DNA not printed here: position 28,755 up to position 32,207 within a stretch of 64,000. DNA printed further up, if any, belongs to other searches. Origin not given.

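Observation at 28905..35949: Giant AAA+ ATPase plus transglutaminase-like/vWA protein operon downstream of tRNA-Thr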

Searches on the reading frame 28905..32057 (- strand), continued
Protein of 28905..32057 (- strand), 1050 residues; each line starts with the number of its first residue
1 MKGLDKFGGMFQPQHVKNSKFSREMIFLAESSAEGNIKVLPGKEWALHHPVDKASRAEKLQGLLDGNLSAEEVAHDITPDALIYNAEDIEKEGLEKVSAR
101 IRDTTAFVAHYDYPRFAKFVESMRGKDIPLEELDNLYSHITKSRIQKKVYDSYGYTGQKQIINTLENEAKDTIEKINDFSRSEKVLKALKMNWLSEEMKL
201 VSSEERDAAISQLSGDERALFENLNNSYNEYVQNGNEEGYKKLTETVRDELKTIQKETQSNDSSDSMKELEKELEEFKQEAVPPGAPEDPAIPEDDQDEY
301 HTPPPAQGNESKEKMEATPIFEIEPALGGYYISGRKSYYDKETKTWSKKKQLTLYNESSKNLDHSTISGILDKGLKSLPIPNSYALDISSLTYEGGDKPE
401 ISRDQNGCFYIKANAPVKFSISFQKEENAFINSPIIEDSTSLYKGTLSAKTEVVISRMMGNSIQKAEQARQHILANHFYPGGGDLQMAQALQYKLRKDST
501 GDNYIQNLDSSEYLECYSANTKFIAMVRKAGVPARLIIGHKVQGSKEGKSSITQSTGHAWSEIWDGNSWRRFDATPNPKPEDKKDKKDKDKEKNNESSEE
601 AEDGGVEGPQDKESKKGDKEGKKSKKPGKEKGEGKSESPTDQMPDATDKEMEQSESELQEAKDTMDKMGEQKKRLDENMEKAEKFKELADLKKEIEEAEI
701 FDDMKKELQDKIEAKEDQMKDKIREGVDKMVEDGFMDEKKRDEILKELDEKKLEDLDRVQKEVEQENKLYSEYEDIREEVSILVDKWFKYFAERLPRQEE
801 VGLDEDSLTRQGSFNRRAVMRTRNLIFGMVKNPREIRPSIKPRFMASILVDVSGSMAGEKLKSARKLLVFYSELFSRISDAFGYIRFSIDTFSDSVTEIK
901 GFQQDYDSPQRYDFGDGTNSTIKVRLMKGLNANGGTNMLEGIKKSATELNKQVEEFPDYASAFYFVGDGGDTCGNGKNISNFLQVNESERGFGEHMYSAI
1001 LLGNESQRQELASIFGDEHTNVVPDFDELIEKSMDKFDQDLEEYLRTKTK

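Call 16: find_related_loci(query=A2, collection=genome_contigs, flank=10000)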
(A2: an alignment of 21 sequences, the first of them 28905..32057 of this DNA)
Query A2 (1050 aa) in genome_contigs; peptide patterns used: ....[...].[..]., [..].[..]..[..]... (x = any residue, [..] = any of these).
224 stretches matched a pattern; 159 encode a relative of the query (tblastn E <= 1e-3); the best 80 are kept; 77 distinct loci.
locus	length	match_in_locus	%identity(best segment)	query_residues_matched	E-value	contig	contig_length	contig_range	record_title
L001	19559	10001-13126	71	13-1050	0e+0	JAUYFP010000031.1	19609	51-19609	MAG: bacterium isolate C21_metabat.bin.20 C21_k141_180630, whole genome shotgun sequence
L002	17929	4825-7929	72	16-1050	0e+0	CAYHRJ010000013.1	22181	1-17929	MAG TPA_asm: uncultured Gammaproteobacteria bacterium isolate ERP119705_co14_53 genome assembly, contig: NODE_2155_lengt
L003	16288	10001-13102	71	20-1050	0e+0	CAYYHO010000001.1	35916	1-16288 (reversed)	MAG TPA_asm: uncultured Methyloversatilis sp. isolate SRP257756_co1_6 genome assembly, contig: NODE_739_length_35916_cov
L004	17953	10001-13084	70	13-1050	0e+0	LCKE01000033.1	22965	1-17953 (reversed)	MAG: Parcubacteria group bacterium GW2011_GWF2_45_11 UW91_C0033, whole genome shotgun sequence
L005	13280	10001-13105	68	20-1050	0e+0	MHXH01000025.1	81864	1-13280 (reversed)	MAG: Parcubacteria group bacterium RIFCSPLOWO2_01_FULL_48_18 rifcsplowo2_01_scaffold_830, whole genome shotgun sequence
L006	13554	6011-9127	70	16-1050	0e+0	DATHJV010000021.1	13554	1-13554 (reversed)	MAG TPA_asm: Candidatus Paceibacterota bacterium isolate SMAG_U12561 k141_10137, whole genome shotgun sequence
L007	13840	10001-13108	69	13-1050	0e+0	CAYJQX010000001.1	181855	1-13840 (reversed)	MAG TPA_asm: uncultured Candidatus Saccharibacteria bacterium isolate ERP125453_co1_27 genome assembly, contig: NODE_17_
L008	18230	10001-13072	65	14-1050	0e+0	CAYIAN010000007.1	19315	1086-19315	MAG TPA_asm: uncultured Candidatus Saccharibacteria bacterium isolate ERP119705_co1_745 genome assembly, contig: NODE_31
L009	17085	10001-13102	66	17-1050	0e+0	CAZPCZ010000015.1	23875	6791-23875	MAG TPA_asm: uncultured Gammaproteobacteria bacterium isolate binchicken_co21_406 genome assembly, contig: NODE_986_leng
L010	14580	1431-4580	65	11-1049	0e+0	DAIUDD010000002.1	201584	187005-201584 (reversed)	MAG TPA_asm: Patescibacteria group bacterium isolate CTOTU18519 NODE_44_length_201584_cov_13.710846, whole genome shotgu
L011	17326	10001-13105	64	20-1050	0e+0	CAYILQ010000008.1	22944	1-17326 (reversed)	MAG TPA_asm: uncultured Candidatus Saccharibacteria bacterium isolate ERP119705_co24_158 genome assembly, contig: NODE_2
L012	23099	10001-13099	61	12-1050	0e+0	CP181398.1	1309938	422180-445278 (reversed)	MAG: Candidatus Kerfeldbacteria bacterium isolate MKparc4 chromosome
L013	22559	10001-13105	59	18-1050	0e+0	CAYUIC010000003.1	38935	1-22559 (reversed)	MAG TPA_asm: uncultured Gammaproteobacteria bacterium isolate SRP278252_co2_883 genome assembly, contig: NODE_1948_lengt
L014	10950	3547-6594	59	14-1049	0e+0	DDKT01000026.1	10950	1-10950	MAG TPA_asm: Patescibacteria group bacterium UBA2591 UBA2591_contig_852, whole genome shotgun sequence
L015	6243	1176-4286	56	4-1050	0e+0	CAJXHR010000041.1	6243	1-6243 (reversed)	TPA_asm: uncultured bacterium isolate SRR5494785_bin.51_MetaBAT_v2.12.1_MAG genome assembly, contig: NODE_6410_length_62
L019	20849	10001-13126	69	13-1050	0e+0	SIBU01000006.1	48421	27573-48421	MAG: Candidatus Taylorbacteria bacterium isolate Baikal-deep-G184 BACOMB-C2941, whole genome shotgun sequence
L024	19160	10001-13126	70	13-1050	0e+0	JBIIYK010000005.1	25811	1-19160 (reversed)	MAG: Candidatus Paceibacteria bacterium isolate ME2005-09-19_3300034101_group2_bin230 Rohwer_bin1535_scaffold_940_c1, wh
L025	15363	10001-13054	49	23-1046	0e+0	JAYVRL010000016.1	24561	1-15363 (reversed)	MAG: Candidatus Peribacteria bacterium isolate GL73_DN_concoct_161 GL73_DN_concoct_161_15, whole genome shotgun sequence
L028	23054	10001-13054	51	20-1050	0e+0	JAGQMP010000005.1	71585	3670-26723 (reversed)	MAG: Patescibacteria group bacterium isolate HKST-UBA45 2012-05-30_1_(paired)_contig_24334, whole genome shotgun sequenc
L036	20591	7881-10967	39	23-1050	0e+0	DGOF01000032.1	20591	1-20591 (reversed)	MAG TPA_asm: Patescibacteria group bacterium UBA4473 UBA4473_contig_63921, whole genome shotgun sequence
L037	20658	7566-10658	40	13-1046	0e+0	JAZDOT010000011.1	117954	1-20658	MAG: Candidatus Peregrinibacteria bacterium isolate MEGAHIT-group-0.791 k141_19305174, whole genome shotgun sequence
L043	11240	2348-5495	38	22-1050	5e-157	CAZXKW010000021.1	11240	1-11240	MAG TPA_asm: uncultured Candidatus Peribacteria bacterium isolate SRP278252_co1_695 genome assembly, contig: NODE_10445_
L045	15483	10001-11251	47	643-1050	3e-121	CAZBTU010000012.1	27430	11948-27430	MAG TPA_asm: uncultured Pseudomonadales bacterium isolate SRP286056_co2_100 genome assembly, contig: NODE_2477_length_27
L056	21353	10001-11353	28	272-717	1e-31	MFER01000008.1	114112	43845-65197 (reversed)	MAG: Candidatus Doudnabacteria bacterium RIFCSPHIGHO2_02_FULL_43_13b rifcsphigho2_02_scaffold_2822, whole genome shotgun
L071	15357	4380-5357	29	293-620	2e-21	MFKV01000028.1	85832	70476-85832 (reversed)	MAG: Candidatus Kaiserbacteria bacterium RIFCSPHIGHO2_01_FULL_54_36 rifcsphigho2_01_scaffold_730, whole genome shotgun s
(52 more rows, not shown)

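Call 21: search_solved_structures(query=A2, max_evalue=1, show_alignments=2)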
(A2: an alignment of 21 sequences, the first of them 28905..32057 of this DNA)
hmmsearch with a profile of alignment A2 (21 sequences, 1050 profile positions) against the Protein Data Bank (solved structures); distinct sequences matched with E-value up to 1: 2.
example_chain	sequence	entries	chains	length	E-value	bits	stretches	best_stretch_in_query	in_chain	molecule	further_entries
6g49_A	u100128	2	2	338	0.0044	18.2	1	520-582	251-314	Protein-glutamine gamma-glutamyltransferase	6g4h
6z35_A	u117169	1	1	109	0.8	10.7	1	215-260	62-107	Maquette 2-1ip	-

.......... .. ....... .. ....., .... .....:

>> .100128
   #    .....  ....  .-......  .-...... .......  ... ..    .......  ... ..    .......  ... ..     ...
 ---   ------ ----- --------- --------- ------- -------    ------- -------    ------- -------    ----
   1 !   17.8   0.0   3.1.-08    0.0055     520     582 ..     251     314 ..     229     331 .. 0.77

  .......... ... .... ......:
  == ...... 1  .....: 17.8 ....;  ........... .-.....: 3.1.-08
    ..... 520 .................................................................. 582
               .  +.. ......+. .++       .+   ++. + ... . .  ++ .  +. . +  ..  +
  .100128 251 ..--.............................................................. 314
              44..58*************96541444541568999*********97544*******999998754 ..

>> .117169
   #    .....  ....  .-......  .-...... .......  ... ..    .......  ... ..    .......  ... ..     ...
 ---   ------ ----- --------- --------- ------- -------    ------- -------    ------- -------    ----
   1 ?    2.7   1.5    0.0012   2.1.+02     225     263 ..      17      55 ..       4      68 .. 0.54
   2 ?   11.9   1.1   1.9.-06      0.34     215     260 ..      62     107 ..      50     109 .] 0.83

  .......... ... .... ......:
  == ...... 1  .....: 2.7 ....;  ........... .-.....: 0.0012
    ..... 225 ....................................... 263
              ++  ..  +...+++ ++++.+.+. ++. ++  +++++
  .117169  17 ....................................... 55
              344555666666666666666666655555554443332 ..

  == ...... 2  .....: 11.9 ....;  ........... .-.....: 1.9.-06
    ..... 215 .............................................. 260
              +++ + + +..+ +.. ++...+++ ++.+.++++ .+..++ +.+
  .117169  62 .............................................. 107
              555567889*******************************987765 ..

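Call 40: find_related_loci(query=A2, collection=viral_contigs, flank=10000)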
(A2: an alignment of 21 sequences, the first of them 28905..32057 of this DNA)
Query A2 (1050 aa) in viral_contigs; peptide patterns used: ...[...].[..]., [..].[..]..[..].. (x = any residue, [..] = any of these).
74 stretches matched a pattern, but none encodes a relative of the query by tblastn (E <= 1e-3).

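Call 43: predict_structure(alignment_id=A4)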
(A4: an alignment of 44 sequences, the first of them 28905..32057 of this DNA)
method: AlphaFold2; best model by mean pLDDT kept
length: 1050 residues; sequences in the alignment: 44
mean_pLDDT: 80.5   pTM: 0.57
mean pLDDT of the five models: 80.5, 79.6, 77.0, 76.0, 75.8
residues with pLDDT >= 90: 273; 70-90: 601; 50-70: 88; < 50: 88
segments of 3 or more residues with pLDDT < 50: 1-18, 586-594, 610-636, 802-818, 828-840
pLDDT, mean of each block of 10 residues (from residue 1): 32 39 84 74 88 87 89 88 87 80 81 89 84 84 87 79 86 86 91 91 90 89 92 90 88 66 81 88 76 84 61 71 92 94 92 88 86 90 92 89 94 91 88 93 91 92 94 94 85 93 94 95 97 95 84 89 93 91 57 59 71 27 26 39 78 86 83 86 87 84 83 87 88 86 88 84 84 89 88 66 45 48 49 46 79 82 87 88 82 84 87 87 87 72 85 76 80 75 68 71 79 81 80 81 65
secondary structure, 60 per line:
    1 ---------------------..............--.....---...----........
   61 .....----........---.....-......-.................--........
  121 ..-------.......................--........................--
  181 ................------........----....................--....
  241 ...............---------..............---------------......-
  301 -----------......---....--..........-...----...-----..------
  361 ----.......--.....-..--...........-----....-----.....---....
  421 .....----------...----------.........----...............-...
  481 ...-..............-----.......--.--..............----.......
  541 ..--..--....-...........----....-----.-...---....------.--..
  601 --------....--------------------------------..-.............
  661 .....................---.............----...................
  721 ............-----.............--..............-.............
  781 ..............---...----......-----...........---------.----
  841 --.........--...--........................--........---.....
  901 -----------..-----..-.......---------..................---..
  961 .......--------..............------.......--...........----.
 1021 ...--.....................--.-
elements in order (helices of 4 or more, strands of 3 or more residues): H22-35 E38-42 E46-48 H53-65 H70-77 E81-85 H87-92 H94-110 H113-122 H130-152 H155-178 H181-196 H203-210 H215-234 H237-255 H265-278 H294-299 H312-317 E321-324 E327-336 E338-340 E345-347 E365-371 E374-378 E384-394 E400-403 E409-413 E417-425 H449-457 H462-476 H480-483 H485-498 H504-510 H516-529 E534-542 E549-552 E557-564 E569-572 H586-589 H609-612 H648-681 H685-697 H702-732 H738-750 H753-766 H768-794 H805-810 H816-826 E843-851 H859-882 E885-892 E896-900 H922-928 H938-955 E959-967 H976-989 E996-1002 H1005-1015 E1020-1023 H1026-1046
